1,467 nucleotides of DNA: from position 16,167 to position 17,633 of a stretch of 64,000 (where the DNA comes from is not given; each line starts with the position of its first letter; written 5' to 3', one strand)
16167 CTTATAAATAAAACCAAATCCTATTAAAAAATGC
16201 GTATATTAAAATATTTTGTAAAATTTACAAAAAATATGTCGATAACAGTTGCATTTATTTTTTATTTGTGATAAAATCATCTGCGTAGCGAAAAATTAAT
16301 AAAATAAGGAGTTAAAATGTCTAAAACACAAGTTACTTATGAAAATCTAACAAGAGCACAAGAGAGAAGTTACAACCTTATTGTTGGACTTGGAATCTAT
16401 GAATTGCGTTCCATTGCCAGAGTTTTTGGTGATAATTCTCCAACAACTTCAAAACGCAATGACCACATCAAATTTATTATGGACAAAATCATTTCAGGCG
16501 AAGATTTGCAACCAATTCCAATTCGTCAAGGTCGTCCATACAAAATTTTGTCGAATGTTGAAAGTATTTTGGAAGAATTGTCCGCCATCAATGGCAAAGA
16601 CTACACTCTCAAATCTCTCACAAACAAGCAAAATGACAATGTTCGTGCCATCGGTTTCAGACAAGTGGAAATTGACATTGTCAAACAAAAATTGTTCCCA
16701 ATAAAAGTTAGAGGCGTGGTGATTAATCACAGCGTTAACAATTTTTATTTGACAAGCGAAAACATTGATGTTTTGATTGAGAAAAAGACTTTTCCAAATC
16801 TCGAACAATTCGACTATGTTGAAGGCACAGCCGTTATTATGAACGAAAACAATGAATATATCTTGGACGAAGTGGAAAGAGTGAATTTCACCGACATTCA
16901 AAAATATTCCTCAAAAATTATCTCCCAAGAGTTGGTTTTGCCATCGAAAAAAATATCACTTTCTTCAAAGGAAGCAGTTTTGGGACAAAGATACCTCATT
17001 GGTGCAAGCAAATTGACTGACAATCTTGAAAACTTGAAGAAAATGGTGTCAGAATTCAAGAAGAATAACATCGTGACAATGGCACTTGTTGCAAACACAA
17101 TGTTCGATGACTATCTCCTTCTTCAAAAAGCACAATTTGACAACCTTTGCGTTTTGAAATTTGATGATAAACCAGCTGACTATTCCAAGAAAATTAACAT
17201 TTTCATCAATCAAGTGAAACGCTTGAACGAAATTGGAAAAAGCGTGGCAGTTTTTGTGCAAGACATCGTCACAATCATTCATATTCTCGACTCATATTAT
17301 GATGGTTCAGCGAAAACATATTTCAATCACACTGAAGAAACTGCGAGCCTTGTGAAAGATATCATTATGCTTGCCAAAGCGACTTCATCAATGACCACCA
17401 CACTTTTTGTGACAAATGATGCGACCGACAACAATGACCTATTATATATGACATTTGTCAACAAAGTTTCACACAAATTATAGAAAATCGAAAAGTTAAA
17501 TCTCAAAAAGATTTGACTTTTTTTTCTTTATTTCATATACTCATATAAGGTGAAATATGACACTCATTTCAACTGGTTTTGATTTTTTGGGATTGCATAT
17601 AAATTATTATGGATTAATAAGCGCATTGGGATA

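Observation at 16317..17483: Monocistronic Rho-like protein with the Rho domain order but no P-loop: a possible catalytically dead Rho paralog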

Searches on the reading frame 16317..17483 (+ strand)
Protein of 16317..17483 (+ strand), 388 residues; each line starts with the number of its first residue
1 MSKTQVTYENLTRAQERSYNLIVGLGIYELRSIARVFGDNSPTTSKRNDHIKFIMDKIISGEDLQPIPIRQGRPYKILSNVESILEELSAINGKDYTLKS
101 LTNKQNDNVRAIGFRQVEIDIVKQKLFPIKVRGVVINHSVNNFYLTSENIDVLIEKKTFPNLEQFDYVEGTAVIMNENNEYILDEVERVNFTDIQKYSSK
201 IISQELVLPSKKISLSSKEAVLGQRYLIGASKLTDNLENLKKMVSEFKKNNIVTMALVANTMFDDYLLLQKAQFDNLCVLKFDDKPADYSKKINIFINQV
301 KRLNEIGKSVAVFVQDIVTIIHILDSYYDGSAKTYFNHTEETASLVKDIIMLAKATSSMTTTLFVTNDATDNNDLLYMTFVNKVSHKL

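Call 3: search_protein_families(library=pfam, proteins=[window:16317-17480:+], max_evalue=10)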
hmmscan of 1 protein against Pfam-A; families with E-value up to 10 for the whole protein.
window:16317-17480:+ (388 aa): 0 families

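Call 4: search_protein_families(library=ncbifam, proteins=[window:16317-17480:+], max_evalue=10)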
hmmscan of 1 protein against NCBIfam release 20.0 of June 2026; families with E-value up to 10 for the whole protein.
window:16317-17480:+ (388 aa): 0 families

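Call 5: search_solved_structures(query=window:16317-17480:+, max_evalue=10, show_alignments=3)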
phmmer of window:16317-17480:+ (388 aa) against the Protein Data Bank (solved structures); distinct sequences matched with E-value up to 10: 2.
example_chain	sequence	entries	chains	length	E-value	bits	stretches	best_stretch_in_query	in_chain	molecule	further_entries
7oqh_A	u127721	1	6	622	0.77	12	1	223-321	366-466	Transcription termination factor Rho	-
2kp7_A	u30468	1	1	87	1.2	11.4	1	45-81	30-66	Crossover junction endonuclease MUS81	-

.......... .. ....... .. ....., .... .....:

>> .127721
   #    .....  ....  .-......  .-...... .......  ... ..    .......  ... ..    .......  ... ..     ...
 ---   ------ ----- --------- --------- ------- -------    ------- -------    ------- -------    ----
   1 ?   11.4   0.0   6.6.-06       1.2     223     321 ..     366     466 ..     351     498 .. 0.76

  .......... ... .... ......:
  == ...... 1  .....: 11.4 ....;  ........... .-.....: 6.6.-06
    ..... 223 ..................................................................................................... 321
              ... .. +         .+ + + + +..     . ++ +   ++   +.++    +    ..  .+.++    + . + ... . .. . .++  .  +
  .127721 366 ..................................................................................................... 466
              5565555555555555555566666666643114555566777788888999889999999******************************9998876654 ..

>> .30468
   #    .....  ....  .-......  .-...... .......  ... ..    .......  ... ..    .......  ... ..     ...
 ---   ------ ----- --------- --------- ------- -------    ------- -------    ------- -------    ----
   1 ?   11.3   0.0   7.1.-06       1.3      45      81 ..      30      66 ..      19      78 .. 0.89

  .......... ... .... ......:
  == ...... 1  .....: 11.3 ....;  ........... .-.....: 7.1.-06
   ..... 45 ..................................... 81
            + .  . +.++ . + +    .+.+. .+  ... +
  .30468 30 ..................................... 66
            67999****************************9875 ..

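Call 6: find_homologous_proteins(query=window:16317-17480:+, max_evalue=0.001)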
Query window:16317-17480:+ (388 aa): 156 proteins with E <= 0.001 among 4878 candidates; the best 120 are listed.
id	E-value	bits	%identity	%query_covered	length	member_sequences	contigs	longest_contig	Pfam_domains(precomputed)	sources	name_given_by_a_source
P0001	1.2e-241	819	98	100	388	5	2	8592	-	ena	-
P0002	1.3e-240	815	98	100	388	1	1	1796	-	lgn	-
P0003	1.7e-168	578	66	100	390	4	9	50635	-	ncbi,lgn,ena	-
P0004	3.9e-165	567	66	100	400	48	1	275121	-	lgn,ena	-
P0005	3.7e-163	561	65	100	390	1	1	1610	-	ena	-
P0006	7.4e-161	553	63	100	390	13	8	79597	-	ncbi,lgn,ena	-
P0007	8.6e-148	510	61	100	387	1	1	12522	-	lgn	-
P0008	6.8e-130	451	52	100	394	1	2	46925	-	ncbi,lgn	-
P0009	9.8e-124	431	55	99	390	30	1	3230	-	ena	-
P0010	2.0e-123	430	56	100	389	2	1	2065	-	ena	-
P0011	1.2e-122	427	53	100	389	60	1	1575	-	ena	-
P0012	4.0e-122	426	53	100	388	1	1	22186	-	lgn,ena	-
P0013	5.6e-122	425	53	100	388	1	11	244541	-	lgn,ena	-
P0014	9.4e-122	425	53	100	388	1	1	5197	-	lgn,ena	-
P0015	9.6e-122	424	53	100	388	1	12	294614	-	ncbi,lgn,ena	-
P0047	4.5e-97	343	46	99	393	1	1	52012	-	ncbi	ncbi:MAG: hypothetical protein ACI4R8_03940 [Candidatus Caccovivens sp.]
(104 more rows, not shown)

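Call 8: search_solved_structures(query=A1, max_evalue=10, show_alignments=3)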
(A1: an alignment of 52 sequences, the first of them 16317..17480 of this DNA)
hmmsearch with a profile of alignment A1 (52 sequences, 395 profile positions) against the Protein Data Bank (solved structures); distinct sequences matched with E-value up to 10: 12.
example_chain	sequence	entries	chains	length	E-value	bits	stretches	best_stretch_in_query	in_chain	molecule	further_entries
8q3p_a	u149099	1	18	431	0.00076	21.6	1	245-372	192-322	Transcription termination factor Rho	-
8q3q_a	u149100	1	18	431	0.00076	21.6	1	245-372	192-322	Transcription termination factor Rho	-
1pv4_A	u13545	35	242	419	0.00076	21.5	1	254-372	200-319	Transcription termination factor rho | Rho transcription termination factor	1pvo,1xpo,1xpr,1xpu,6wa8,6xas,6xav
5jji_A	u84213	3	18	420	0.00077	21.5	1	254-372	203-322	Transcription termination factor Rho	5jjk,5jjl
3ice_A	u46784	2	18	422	0.00077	21.5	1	254-372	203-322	Transcription termination factor rho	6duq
9ff7_A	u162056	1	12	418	0.00078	21.5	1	254-372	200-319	Transcription termination factor Rho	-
8pex_A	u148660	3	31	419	0.0008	21.5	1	254-372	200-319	Transcription termination factor Rho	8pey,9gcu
2ht1_A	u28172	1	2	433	0.00082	21.4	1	254-372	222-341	Transcription termination factor rho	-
8hsj_A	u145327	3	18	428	0.014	17.4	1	163-347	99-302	Transcription termination factor Rho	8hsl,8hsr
7oqh_A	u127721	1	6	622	0.054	15.5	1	240-371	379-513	Transcription termination factor Rho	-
3l0o_A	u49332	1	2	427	0.074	15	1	224-371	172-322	Transcription termination factor rho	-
6drr_A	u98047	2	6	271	0.23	13.4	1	226-313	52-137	Short-chain dehydrogenase | Putative oxidoreductase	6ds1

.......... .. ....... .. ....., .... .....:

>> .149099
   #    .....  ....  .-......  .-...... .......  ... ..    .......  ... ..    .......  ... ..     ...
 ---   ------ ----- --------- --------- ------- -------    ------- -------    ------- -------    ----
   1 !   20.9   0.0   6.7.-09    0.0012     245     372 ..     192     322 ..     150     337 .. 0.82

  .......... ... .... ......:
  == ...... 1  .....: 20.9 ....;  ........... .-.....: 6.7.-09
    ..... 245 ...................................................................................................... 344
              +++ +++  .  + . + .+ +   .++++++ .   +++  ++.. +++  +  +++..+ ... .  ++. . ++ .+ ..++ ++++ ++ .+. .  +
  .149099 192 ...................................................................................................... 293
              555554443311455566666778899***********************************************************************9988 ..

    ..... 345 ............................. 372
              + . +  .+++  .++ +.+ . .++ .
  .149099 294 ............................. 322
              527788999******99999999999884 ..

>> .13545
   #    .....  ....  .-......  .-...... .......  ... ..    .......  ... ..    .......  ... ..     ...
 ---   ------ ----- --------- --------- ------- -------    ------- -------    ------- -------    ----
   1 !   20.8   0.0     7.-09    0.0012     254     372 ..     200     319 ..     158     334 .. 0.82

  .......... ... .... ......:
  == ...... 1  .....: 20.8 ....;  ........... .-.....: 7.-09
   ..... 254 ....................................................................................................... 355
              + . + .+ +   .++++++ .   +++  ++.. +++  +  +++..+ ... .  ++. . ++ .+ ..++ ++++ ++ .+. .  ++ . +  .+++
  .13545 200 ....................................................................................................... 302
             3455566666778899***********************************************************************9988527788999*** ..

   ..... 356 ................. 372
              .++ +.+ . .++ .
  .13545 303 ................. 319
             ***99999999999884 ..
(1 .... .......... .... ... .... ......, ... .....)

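Call 13: find_related_loci(query=A1, collection=genome_contigs, flank=6000)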
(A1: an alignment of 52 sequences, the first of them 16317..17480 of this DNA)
Query A1 (388 aa) in genome_contigs; peptide patterns used: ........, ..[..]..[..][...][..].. (x = any residue, [..] = any of these).
80 stretches matched a pattern; 57 encode a relative of the query (tblastn E <= 1e-3); 55 distinct loci.
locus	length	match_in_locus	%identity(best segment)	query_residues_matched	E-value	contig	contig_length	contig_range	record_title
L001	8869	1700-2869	66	1-388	6e-180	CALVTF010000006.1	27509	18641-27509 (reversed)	MAG: uncultured Clostridia bacterium isolate BRZ_AT__bin49 genome assembly, contig: BRZ_AT__NODE_1739_length_27509_cov_3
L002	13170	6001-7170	63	1-388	1e-172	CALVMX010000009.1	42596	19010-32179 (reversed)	MAG: uncultured Clostridia bacterium isolate BRZ_EA__bin76 genome assembly, contig: BRZ_EA__NODE_910_length_42596_cov_4.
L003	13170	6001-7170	66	1-388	5e-176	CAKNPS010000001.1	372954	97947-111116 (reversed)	MAG TPA_asm: uncultured Clostridia bacterium isolate ERR3414581_bin.102_metaWRAP_v1.1_MAG genome assembly, contig: NODE_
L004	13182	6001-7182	52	1-388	5e-140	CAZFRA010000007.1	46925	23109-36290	MAG TPA_asm: uncultured Lachnospiraceae bacterium isolate SRP141132_co2_62 genome assembly, contig: NODE_288_length_4692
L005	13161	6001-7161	54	1-388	1e-133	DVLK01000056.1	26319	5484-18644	MAG TPA_asm: Candidatus Caccovivens faecavium isolate ChiW6-1002 ChiW6__C70156_L26319_SRR5512644, whole genome shotgun s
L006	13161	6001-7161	53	1-388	9e-132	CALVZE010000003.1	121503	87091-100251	MAG: uncultured Clostridia bacterium isolate BRZ_PH__bin59 genome assembly, contig: BRZ_PH__NODE_174_length_121503_cov_7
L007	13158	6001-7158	53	1-388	4e-131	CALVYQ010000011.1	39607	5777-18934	MAG: uncultured Clostridia bacterium isolate BRZ_GB__bin77 genome assembly, contig: BRZ_GB__NODE_1485_length_39607_cov_1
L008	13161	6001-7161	54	1-385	2e-130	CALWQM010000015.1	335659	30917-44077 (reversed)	MAG: uncultured Clostridia bacterium isolate E14__bin174 genome assembly, contig: E14__k127_2750437, whole genome shotgu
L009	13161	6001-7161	53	1-388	5e-130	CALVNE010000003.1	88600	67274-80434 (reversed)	MAG: uncultured Clostridia bacterium isolate BRZ_EH__bin128 genome assembly, contig: BRZ_EH__NODE_462_length_88600_cov_8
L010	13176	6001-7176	52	1-388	7e-130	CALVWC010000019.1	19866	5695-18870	MAG: uncultured Clostridia bacterium isolate BRZ_NS__bin95 genome assembly, contig: BRZ_NS__NODE_2645_length_19866_cov_5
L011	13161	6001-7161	52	1-388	1e-127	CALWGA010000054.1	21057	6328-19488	MAG: uncultured Clostridia bacterium isolate E14__bin171 genome assembly, contig: E14__k127_3440495, whole genome shotgu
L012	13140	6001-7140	47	6-388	1e-112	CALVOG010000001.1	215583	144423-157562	MAG: uncultured Clostridia bacterium isolate BRZ_CQ__bin29 genome assembly, contig: BRZ_CQ__NODE_76_length_215583_cov_11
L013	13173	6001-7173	47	3-388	2e-108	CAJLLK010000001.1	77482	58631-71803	MAG TPA_asm: uncultured Catabacter sp. isolate ERR321592-bin.10 genome assembly, contig: NODE_141_length_77482_cov_3.890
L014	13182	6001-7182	46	1-388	9e-107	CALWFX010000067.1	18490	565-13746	MAG: uncultured Clostridia bacterium isolate E27__bin15 genome assembly, contig: E27__k127_5241140, whole genome shotgun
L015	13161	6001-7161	44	1-388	3e-105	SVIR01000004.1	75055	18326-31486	MAG: Clostridiales bacterium isolate SIG414 NODE_8431_length_75055_cov_1.729207, whole genome shotgun sequence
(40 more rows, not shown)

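Call 14: predict_structure(alignment_id=A1)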
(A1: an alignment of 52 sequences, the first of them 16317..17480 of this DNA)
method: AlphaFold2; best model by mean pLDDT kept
length: 388 residues; sequences in the alignment: 52
mean_pLDDT: 84.9   pTM: 0.69
mean pLDDT of the five models: 84.9, 84.3, 84.2, 84.0, 83.8
residues with pLDDT >= 90: 193; 70-90: 145; 50-70: 25; < 50: 25
segments of 3 or more residues with pLDDT < 50: 1-3, 68-78, 100-110
pLDDT, mean of each block of 10 residues (from residue 1): 63 87 85 78 71 86 57 45 81 68 41 76 87 89 83 91 94 89 94 92 89 89 95 92 95 95 89 94 86 94 95 96 88 87 94 94 95 93 95
secondary structure, 60 per line:
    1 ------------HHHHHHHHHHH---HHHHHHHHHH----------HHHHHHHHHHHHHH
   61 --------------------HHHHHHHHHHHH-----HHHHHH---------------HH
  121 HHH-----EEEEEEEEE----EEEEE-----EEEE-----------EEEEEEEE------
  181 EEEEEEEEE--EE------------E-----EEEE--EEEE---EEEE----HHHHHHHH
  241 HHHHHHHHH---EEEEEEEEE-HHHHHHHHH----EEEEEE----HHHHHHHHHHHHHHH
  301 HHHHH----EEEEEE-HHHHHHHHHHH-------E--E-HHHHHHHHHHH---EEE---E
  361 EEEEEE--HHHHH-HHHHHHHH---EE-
elements in order: H13-23 H27-36 H47-60 H81-92 H98-103 H119-123 E129-137 E142-146 E152-155 E167-174 E181-189 E212-215 E218-221 E225-228 H233-249 E253-261 H263-271 E276-281 H286-305 E310-315 H317-327 H340-350 E354-356 E360-366 H369-373 H375-382

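Call 18: fold_search(model_id=the predicted structure, library=pdb)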
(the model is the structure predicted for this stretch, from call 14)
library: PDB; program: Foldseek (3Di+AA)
matches with E <= 10: 1825; with E <= 0.001: 796
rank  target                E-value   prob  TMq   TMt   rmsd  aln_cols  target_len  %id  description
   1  8q3n_A                1.8e-16  1.00  0.54  0.51  17.1       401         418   15  Bacterial transcription termination factor Rho + ADP (released 2023-09-27)
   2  8q3q_a                2.1e-16  1.00  0.54  0.50  16.3       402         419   15  Bacterial transcription termination factor Rho G152D mutant bound to ADP; C-terminal 8xHis-tag (released 2023-09-27)
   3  8ptg_A                2.1e-16  1.00  0.51  0.48  16.6       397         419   14  Structure of the transcription termination factor Rho bound to RNA at the PBS and SBS (released 2024-04-17)
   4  8q3p_a                2.7e-16  1.00  0.55  0.51  14.7       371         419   16  Bacterial transcription termination factor Rho G150D mutant bound to ADP; C-terminal 8xHis-tag (released 2023-09-27)
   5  9ff7_A                3.0e-16  1.00  0.54  0.51  17.3       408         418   14  Structure of the BMOE-crosslinked transcription termination factor Rho in the presence of ppGpp; S84C/M405C double mut (released 2025-04-09)
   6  9gcu_A                3.6e-16  1.00  0.54  0.50  10.4       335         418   17  Rho-P167L-ATP gamma S (released 2024-10-09)
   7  5jji_B                3.8e-16  1.00  0.53  0.51  16.9       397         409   15  Rho transcription termination factor bound to rU7 and 6 ADP-BeF3 molecules (released 2016-11-16)
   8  3ice_C                4.6e-16  1.00  0.55  0.52  17.0       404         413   14  Rho transcription termination factor bound to RNA and ADP-BeF3 (released 2009-11-10)
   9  5jji_C                4.6e-16  1.00  0.54  0.50  17.2       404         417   14  Rho transcription termination factor bound to rU7 and 6 ADP-BeF3 molecules (released 2016-11-16)
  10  5jjk_C                6.9e-16  1.00  0.54  0.52  17.1       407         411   14  Rho transcription termination factor bound to rA7 and 6 ADP-BeF3 molecules (released 2016-11-16)
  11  3ice_B                8.2e-16  1.00  0.53  0.51  17.2       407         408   14  Rho transcription termination factor bound to RNA and ADP-BeF3 (released 2009-11-10)
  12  5jji_A                9.2e-16  1.00  0.52  0.50  15.1       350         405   14  Rho transcription termination factor bound to rU7 and 6 ADP-BeF3 molecules (released 2016-11-16)
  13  5jjl_C                9.8e-16  1.00  0.54  0.50  17.3       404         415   14  Rho transcription termination factor bound to rU8 and 5 ADP-BeF3 molecules (released 2016-11-16)
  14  8w8d_F                1.2e-15  1.00  0.53  0.51  14.8       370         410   15  Structural mechanism of inhibition of the Rho transcription termination factor by Rof (released 2024-05-01)
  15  3ice_E                1.3e-15  1.00  0.53  0.51  10.1       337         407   16  Rho transcription termination factor bound to RNA and ADP-BeF3 (released 2009-11-10)
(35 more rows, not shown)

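Call 23: search_protein_representatives(alignment_id=A1)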
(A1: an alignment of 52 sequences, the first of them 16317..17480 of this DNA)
Query: 52 sequences, 395 profile positions. Proteins with E-value up to 0.001 (for the whole library): 395; up to 1e-10: 154; up to 1e-30: 48. The best 150 are listed.
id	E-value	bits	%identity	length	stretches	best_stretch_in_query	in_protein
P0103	6.0e-178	608.0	-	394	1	1-395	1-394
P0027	1.3e-164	564.1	-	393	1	1-394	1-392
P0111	2.2e-154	530.4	-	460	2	1-214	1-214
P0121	1.3e-143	495.0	-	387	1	1-393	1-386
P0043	1.8e-137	474.7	-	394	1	1-393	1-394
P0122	9.4e-136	469.1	-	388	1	1-393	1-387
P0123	8.3e-121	419.9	-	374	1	1-394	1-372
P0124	2.4e-102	359.1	-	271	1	59-324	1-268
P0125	2.1e-97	342.8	-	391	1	6-389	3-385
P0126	7.6e-95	334.4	-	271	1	124-393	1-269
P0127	1.6e-54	201.6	-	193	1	7-154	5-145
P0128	5.0e-50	186.8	-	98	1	1-95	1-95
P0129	8.1e-46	173.0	-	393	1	17-391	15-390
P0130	1.9e-44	168.4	-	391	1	20-393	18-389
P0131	2.0e-44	168.4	-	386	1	21-393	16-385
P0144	1.2e-36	142.8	-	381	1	17-393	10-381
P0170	3.9e-27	111.5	-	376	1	21-379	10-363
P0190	9.9e-20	87.1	-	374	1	23-375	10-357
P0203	4.0e-17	78.5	-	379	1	22-392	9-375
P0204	9.0e-17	77.3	-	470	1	24-333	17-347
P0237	8.8e-13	64.2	-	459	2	223-385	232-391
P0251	1.3e-11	60.4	-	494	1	23-391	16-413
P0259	3.3e-11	59.0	-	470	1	22-372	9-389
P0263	3.6e-11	58.9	-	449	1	20-387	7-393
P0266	4.9e-11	58.4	-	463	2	224-386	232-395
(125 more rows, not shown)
